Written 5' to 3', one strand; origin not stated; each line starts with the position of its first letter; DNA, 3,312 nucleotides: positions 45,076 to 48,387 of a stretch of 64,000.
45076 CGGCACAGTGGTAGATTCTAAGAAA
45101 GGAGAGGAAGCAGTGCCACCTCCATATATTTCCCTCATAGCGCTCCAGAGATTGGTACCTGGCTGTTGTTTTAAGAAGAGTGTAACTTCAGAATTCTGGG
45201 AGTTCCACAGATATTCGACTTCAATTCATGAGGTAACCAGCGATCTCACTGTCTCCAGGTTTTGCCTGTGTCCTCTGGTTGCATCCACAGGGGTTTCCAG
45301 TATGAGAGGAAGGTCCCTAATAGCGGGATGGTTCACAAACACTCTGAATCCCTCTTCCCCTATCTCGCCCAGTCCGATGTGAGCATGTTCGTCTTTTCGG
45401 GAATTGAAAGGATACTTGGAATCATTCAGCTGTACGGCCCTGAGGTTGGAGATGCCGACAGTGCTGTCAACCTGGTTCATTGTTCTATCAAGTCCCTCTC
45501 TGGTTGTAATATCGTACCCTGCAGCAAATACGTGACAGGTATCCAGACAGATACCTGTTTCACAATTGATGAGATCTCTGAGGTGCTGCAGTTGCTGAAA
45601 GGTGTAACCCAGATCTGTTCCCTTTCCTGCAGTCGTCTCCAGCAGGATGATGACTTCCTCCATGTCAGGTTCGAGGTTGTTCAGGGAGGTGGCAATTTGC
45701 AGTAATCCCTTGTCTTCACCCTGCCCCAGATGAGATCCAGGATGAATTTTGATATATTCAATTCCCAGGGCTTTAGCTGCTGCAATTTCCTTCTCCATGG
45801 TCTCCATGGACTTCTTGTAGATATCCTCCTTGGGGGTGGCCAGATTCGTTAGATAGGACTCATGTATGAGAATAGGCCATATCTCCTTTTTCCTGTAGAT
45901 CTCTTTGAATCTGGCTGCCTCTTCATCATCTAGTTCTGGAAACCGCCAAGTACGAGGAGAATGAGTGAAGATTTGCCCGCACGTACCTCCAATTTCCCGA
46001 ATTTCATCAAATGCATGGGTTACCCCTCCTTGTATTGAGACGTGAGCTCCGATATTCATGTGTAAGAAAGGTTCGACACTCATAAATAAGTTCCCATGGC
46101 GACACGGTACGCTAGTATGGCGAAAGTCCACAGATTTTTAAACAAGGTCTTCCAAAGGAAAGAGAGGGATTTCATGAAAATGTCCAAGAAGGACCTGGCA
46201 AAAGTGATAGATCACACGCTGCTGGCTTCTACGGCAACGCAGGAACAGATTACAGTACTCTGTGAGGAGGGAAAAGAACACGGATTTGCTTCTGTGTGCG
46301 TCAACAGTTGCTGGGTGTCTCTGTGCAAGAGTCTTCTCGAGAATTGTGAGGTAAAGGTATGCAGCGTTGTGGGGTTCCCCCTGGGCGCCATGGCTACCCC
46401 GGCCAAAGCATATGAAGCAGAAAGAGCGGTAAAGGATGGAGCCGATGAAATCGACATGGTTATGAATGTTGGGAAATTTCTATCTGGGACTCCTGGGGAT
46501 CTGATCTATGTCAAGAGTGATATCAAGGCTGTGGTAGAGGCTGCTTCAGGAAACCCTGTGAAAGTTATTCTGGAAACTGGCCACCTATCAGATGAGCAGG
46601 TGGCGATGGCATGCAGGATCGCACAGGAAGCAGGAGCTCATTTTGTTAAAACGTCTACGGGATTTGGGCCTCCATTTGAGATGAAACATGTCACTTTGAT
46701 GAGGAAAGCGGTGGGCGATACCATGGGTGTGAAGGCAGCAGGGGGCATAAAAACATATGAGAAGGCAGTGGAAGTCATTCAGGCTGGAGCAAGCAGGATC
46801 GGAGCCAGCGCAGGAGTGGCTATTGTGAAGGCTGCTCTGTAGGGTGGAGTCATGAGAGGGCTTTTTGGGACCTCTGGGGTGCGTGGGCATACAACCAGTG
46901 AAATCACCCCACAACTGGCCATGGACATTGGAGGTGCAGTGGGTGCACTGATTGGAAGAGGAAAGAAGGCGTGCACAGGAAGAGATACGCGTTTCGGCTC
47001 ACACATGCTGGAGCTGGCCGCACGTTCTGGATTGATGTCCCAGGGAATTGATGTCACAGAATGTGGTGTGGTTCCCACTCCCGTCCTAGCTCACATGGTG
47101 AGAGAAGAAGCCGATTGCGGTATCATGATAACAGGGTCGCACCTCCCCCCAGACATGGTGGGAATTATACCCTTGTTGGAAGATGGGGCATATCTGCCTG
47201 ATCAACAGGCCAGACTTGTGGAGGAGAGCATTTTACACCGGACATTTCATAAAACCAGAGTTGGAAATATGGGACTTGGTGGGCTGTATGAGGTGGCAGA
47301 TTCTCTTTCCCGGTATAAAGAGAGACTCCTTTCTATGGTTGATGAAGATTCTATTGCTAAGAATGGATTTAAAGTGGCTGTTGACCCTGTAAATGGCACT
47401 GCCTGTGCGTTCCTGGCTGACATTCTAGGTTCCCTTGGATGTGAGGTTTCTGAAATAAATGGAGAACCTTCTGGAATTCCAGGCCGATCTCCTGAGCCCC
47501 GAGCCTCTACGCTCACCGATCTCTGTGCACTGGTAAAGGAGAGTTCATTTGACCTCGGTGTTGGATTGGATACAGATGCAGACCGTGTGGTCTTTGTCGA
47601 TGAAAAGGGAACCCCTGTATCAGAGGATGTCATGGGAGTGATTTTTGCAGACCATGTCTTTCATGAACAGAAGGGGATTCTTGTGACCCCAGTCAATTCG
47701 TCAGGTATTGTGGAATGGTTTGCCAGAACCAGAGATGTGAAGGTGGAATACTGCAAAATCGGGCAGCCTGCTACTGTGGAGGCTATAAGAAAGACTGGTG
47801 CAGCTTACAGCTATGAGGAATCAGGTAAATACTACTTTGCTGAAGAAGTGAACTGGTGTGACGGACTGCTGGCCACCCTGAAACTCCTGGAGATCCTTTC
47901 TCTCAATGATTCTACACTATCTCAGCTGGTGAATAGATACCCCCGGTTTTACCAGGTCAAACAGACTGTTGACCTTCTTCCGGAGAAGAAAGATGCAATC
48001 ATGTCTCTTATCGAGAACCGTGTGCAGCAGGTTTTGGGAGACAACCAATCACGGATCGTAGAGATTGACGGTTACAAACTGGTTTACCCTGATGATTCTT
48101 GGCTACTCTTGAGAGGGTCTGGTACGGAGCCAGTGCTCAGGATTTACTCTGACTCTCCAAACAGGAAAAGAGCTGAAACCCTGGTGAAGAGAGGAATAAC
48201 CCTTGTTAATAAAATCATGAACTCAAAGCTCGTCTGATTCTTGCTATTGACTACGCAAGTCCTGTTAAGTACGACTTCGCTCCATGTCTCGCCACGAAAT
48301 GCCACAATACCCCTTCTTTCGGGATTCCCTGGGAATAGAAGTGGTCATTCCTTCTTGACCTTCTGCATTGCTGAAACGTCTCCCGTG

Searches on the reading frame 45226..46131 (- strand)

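Call 53: search_protein_families(library=pfam, proteins=[window:45226-46131:-], max_evalue=0.0001)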
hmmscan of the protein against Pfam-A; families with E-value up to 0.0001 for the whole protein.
window:45226-46131:- (301 aa): 1 family
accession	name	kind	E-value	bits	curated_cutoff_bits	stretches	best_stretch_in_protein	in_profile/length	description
PF01261.30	AP_endonuc_2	-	3.2e-47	161.7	31.1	1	41-296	1-247/249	Xylose isomerase-like TIM barrel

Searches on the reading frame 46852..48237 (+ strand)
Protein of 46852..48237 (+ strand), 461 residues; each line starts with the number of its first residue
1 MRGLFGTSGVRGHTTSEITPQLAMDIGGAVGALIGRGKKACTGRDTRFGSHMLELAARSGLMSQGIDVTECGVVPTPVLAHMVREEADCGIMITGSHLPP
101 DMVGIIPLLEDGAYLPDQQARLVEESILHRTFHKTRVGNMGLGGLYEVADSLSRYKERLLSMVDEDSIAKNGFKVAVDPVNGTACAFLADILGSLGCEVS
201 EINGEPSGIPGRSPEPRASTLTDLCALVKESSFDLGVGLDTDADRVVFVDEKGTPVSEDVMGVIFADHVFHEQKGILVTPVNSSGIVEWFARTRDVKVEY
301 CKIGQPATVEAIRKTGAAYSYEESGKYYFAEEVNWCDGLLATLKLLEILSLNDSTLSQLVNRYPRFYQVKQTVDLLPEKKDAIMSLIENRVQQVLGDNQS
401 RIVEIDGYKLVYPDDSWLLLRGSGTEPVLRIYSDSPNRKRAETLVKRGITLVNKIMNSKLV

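Call 53: search_protein_families(library=pfam, proteins=[window:46852-48237:+], max_evalue=0.0001)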
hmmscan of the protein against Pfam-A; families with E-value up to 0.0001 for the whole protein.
window:46852-48237:+ (461 aa): 4 families
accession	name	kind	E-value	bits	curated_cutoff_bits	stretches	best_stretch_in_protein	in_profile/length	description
PF02878.22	PGM_PMM_I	-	1.5e-30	106.1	22.5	1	4-132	3-136/138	Phosphoglucomutase/phosphomannomutase, alpha/beta/alpha domain I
PF02879.22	PGM_PMM_II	-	3e-24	85.9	29.3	1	154-253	2-103/103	Phosphoglucomutase/phosphomannomutase, alpha/beta/alpha domain II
PF02880.22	PGM_PMM_III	-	1.4e-17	64.3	20.7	1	259-365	3-114/115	Phosphoglucomutase/phosphomannomutase, alpha/beta/alpha domain III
PF00408.26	PGM_PMM_IV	-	5e-06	26.9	23.1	1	397-446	21-63/68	Phosphoglucomutase/phosphomannomutase, C-terminal domain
